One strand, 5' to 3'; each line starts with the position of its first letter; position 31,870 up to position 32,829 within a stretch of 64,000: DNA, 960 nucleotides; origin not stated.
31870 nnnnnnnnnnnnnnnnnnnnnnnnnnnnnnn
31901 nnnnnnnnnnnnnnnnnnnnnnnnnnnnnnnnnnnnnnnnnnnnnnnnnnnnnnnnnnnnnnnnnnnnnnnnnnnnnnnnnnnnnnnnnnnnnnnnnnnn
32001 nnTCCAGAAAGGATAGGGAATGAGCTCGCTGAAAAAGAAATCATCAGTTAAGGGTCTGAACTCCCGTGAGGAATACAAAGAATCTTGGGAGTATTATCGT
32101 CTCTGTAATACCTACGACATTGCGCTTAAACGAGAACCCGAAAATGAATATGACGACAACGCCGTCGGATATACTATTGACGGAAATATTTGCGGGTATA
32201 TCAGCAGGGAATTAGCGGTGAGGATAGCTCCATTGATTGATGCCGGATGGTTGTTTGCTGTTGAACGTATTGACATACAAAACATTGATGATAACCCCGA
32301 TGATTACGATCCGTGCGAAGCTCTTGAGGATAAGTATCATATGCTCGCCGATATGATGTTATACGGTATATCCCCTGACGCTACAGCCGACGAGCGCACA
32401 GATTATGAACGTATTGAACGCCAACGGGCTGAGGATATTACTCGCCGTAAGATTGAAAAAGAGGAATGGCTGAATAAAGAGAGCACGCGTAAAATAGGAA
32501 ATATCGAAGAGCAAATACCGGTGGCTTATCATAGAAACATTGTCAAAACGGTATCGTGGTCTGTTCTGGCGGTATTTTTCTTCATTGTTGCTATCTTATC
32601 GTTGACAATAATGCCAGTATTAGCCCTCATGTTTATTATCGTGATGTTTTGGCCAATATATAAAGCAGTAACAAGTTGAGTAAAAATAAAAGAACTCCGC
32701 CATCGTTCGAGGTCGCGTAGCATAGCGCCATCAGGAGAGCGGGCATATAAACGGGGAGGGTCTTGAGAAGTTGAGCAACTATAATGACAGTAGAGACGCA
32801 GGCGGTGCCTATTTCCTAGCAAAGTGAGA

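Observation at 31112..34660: Satellite cargo: a PASTA lipoprotein plus two membrane-tethered DNA-end modules (HIRAN-TM and DEDDh exonuclease-BRCT-TM), a candidate undescribed exclusion or defence system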

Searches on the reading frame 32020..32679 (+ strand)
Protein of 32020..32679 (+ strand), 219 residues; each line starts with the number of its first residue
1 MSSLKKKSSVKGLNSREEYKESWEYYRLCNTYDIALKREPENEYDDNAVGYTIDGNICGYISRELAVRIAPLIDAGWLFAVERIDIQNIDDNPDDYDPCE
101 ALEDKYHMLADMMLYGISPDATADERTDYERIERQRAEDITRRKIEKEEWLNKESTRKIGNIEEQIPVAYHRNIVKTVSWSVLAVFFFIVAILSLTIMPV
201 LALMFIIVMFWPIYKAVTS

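Call 5: search_protein_families(library=pfam, proteins=[window:32020-32679:+], max_evalue=0.1)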
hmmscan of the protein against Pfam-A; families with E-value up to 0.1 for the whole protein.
window:32020-32679:+ (219 aa): 1 family
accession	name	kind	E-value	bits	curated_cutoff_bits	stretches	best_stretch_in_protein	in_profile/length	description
PF08797.16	HIRAN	-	2.7e-08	34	24.7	1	33-85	25-78/96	HIRAN domain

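Call 6: search_protein_families(library=padloc, proteins=[window:32020-32679:+], max_evalue=0.1)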
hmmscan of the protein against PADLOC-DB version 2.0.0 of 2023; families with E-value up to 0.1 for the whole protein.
window:32020-32679:+ (219 aa): 4 families
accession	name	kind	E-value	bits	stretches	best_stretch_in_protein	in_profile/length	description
PDLC04349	PDC-M03B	-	0.00019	19.2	1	21-87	147-214/232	-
PDLC04348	PDC-M03B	-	0.0009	17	1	32-96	155-220/248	-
PDLC04352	PDC-M03B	-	0.0097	13.5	1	27-79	152-205/250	-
PDLC04347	PDC-M03B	-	0.011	13.3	1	27-83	148-207/245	-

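Call 8: search_protein_families(library=phrogs, proteins=[window:32020-32679:+], max_evalue=0.001)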
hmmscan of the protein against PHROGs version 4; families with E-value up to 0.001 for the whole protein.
window:32020-32679:+ (219 aa): 5 families
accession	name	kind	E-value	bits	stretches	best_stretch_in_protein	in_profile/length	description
phrog_8043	-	unknown function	5.4e-07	30.4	1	16-77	48-108/172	-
phrog_18569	-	unknown function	1.6e-06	29.2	1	28-76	24-73/95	-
phrog_6600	-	unknown function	7.1e-05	23.3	1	20-74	183-244/285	-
phrog_4721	-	unknown function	7.9e-05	23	0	16-73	199-255/304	-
phrog_8026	-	unknown function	0.00091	19.8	0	32-96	153-218/246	-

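Call 16: find_homologous_proteins(query=window:32020-32679:+, max_evalue=0.001)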
Query window:32020-32679:+ (219 aa): 2 proteins with E <= 0.001 among 147 candidates.
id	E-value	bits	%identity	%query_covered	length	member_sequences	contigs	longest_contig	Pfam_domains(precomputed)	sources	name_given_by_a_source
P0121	5.6e-143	492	100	100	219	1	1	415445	PF08797.17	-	-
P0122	2.6e-44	169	48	86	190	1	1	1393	PF08797.17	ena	-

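Call 26: search_dna_similar(query=window:32020-32676:+, collection=phages, mode=protein, max_rows=20, max_evalue=0.001)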
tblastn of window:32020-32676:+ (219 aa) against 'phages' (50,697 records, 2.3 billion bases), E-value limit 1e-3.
Records with a match: 10; places in all: 10; records where one place covers at least 80% of the query: 0.
Best place of each record, by identity: <60% 10.
By first word of the organism name: Streptococcus 10.
By host as written in the record: Streptococcus pyogenes MGAS315 2; Streptococcus parauberis SP-llh 1; Streptococcus pyogenes M1_GAS 1; Streptococcus pyogenes ERR369064 1; Streptococcus pyogenes ERR040144 1; Streptococcus pyogenes ERR485801 1; Streptococcus pyogenes MGAS8232 1; Streptococcus pyogenes Alab49 1; and 1 more.
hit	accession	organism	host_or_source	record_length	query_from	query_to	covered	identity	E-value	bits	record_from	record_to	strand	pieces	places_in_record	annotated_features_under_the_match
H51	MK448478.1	Streptococcus satellite phage Javan409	Streptococcus parauberis SP-llh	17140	17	82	30%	39.2%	3e-4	47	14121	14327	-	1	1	hypothetical protein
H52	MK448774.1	Streptococcus phage Javan487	Streptococcus pyogenes M1_GAS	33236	16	82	31%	29.9%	8e-4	46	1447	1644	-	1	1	hypothetical protein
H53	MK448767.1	Streptococcus phage Javan467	Streptococcus pyogenes ERR369064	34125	16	82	31%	29.9%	8e-4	46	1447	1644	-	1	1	hypothetical protein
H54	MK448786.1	Streptococcus phage Javan509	Streptococcus pyogenes MGAS315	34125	16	82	31%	29.9%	8e-4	46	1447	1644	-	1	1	hypothetical protein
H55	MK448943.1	Streptococcus phage Javan450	Streptococcus pyogenes ERR040144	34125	16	82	31%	29.9%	8e-4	46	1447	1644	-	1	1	hypothetical protein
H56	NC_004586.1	Streptococcus phage 315.3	Streptococcus pyogenes MGAS315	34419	16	82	31%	29.9%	8e-4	46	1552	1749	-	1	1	hypothetical protein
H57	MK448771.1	Streptococcus phage Javan481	Streptococcus pyogenes ERR485801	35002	16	82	31%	29.9%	8e-4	46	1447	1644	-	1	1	hypothetical protein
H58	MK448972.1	Streptococcus phage Javan520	Streptococcus pyogenes MGAS8232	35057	16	82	31%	29.9%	8e-4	46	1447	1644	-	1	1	hypothetical protein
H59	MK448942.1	Streptococcus phage Javan448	Streptococcus pyogenes Alab49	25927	16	82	31%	29.9%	1e-3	45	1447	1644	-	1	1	hypothetical protein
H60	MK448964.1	Streptococcus phage Javan502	Streptococcus pyogenes MGAS10750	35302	16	82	31%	29.9%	1e-3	45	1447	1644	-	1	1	hypothetical protein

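Call 29: get_annotated_region(hit=H52, flank=3500)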
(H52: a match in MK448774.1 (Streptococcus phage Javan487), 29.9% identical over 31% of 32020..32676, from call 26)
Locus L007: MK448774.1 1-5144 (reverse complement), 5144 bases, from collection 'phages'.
description: Streptococcus phage Javan487, complete genome.
organism: Streptococcus phage Javan487 (NCBI taxid 2548202)
taxonomy: Viruses; Duplodnaviria; Heunggongvirae; Uroviricota; Caudoviricetes
host: Streptococcus pyogenes M1_GAS; source: -; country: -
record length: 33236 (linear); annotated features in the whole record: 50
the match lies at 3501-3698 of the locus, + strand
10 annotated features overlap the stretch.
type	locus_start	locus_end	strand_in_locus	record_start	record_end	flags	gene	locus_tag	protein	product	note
CDS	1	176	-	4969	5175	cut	-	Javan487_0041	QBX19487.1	hypothetical protein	-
CDS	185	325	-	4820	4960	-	-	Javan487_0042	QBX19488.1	hypothetical protein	-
CDS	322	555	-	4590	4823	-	-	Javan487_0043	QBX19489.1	hypothetical protein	FIG01114174: hypothetical protein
CDS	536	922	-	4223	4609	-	-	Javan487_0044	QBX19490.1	DNA replication protein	DNA replication protein DnaD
CDS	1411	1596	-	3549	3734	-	-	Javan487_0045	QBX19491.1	hypothetical protein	-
CDS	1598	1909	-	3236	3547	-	-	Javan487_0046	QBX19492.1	excisionase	-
CDS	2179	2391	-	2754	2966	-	-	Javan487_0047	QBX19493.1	Cro-like phage transcriptional repressor protein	-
CDS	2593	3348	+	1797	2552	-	-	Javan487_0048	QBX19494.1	CI-like repressor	-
CDS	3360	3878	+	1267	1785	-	-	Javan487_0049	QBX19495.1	hypothetical protein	-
CDS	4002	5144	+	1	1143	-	-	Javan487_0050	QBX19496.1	integrase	-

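Call 30: get_annotated_region(hit=H51, flank=4000)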
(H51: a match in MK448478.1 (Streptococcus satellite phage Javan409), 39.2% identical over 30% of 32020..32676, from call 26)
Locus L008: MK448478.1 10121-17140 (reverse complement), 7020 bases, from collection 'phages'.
description: Streptococcus satellite phage Javan409, complete genome.
organism: Streptococcus satellite phage Javan409 (NCBI taxid 2558685)
taxonomy: Viruses
host: Streptococcus parauberis SP-llh; source: -; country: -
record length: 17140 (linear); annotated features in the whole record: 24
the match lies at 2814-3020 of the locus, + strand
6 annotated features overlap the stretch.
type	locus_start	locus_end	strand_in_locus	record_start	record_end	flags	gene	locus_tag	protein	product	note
CDS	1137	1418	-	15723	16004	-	-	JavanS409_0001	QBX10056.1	hypothetical protein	-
CDS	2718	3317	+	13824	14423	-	-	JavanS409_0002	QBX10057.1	hypothetical protein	-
CDS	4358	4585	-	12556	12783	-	-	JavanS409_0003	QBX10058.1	RelB/StbD replicon stabilization protein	RelB/StbD replicon stabilization protein (antitoxin to RelE/StbE)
CDS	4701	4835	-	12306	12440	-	-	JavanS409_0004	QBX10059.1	hypothetical protein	-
CDS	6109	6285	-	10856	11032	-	-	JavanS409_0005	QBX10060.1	hypothetical protein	-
CDS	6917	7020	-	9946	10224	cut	-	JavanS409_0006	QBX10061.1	hypothetical protein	-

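Call 40: find_encoding_contigs(protein=P0122, flank=5000, max_places=4)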
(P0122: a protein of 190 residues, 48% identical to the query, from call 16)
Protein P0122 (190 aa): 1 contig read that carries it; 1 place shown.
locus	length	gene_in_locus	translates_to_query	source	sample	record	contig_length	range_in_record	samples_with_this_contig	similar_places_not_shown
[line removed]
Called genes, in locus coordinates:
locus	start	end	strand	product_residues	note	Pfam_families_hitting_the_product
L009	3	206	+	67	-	?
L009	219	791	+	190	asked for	PF08797:HIRAN (weak)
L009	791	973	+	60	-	-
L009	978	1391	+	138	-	?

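Call 52: search_solved_structures(query=window:32020-32676:+, max_evalue=1, show_alignments=1)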
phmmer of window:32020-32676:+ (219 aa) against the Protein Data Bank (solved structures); distinct sequences matched with E-value up to 1: 6.
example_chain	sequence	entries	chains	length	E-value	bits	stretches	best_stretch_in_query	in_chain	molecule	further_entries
2mzn_A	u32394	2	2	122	0.00028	23.8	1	29-75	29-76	Helicase-like transcription factor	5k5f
4xzf_A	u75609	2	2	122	0.00029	23.8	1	29-75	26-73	Helicase-like transcription factor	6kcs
5bnh_A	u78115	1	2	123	0.00029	23.8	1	29-75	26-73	Helicase-like transcription factor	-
4s0n_A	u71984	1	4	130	0.00033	23.6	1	29-75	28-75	Helicase-like transcription factor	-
4xzg_A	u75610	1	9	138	0.00037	23.4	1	29-75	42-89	Helicase-like transcription factor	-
3k2y_A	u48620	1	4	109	0.039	16.8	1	34-77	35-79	uncharacterized protein lp_0118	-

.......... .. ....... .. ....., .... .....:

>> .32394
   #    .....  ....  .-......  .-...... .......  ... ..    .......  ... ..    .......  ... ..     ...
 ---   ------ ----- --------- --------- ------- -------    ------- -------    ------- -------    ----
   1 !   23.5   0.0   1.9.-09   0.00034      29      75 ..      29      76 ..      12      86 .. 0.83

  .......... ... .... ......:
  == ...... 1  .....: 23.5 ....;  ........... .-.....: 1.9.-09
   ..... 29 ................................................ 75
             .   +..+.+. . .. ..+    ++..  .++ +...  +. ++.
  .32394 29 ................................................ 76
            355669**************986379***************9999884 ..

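Call 59: search_protein_representatives(protein=window:32020-32676:+)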
Query: 219 residues. Proteins with E-value up to 0.001 (for the whole library): 110; up to 1e-10: 6; up to 1e-30: 1. The best 110 are listed.
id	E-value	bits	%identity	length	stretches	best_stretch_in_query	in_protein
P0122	8.3e-45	169.4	51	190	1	1-189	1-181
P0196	5.5e-22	94.8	39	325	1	1-194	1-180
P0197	1.1e-14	70.9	36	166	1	4-148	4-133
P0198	1.8e-14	70.2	32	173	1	5-174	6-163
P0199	3.1e-13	66.2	37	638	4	31-86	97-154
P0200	1.0e-10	58.0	34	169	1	1-148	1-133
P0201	4.3e-09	52.6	44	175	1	34-131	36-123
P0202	6.4e-08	48.8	26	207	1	6-196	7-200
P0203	1.4e-07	47.8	43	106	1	20-96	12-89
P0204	2.1e-07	47.1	35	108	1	7-83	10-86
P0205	2.2e-07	47.1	28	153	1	6-141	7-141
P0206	4.1e-06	42.9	52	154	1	32-77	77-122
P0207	5.3e-06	42.5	46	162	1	15-78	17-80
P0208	5.8e-06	42.4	43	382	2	33-79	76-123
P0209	6.3e-06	42.3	41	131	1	25-83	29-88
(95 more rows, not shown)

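Call 81: search_protein_families(library=ncbifam, proteins=[window:32020-32679:+], max_evalue=0.01)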
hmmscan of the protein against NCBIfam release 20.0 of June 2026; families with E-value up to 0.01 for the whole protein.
window:32020-32679:+ (219 aa): 0 families
